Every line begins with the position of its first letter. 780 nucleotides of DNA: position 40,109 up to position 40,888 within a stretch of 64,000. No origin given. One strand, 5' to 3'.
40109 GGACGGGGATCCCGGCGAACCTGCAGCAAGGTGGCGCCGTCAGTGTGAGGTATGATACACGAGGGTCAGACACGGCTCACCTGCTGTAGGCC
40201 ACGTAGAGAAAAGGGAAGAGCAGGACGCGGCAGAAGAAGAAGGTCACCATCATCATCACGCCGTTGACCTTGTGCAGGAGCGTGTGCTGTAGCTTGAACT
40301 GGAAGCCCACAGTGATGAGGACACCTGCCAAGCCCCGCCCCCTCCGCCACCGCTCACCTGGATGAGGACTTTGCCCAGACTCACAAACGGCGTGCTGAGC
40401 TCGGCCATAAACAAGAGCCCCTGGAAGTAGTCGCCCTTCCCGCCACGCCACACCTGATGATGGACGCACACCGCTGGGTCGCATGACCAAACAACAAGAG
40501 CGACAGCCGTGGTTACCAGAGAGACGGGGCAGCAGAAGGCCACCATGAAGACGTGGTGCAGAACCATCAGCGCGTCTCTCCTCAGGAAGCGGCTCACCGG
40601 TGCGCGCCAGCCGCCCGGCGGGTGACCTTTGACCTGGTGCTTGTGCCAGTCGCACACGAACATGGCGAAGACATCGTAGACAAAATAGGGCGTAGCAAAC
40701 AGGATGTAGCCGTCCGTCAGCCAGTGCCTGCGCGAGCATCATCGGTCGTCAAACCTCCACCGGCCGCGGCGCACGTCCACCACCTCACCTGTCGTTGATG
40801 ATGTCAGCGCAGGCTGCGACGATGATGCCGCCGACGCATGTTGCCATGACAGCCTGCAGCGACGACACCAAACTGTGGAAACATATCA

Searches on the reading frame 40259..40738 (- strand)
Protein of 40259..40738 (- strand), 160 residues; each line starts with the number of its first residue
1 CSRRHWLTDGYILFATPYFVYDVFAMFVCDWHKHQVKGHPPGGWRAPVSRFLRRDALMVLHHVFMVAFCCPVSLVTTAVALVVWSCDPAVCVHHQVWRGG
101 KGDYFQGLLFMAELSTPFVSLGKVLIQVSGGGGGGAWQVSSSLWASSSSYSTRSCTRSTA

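Call 24: search_protein_families(library=pfam, proteins=[window:40259-40738:-], max_evalue=0.001)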
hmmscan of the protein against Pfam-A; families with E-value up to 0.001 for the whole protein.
window:40259-40738:- (160 aa): 1 family
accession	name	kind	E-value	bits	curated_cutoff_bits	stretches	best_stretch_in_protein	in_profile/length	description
PF03798.21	TRAM_LAG1_CLN8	-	3e-10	40.8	24.6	1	4-74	44-94/198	TLC domain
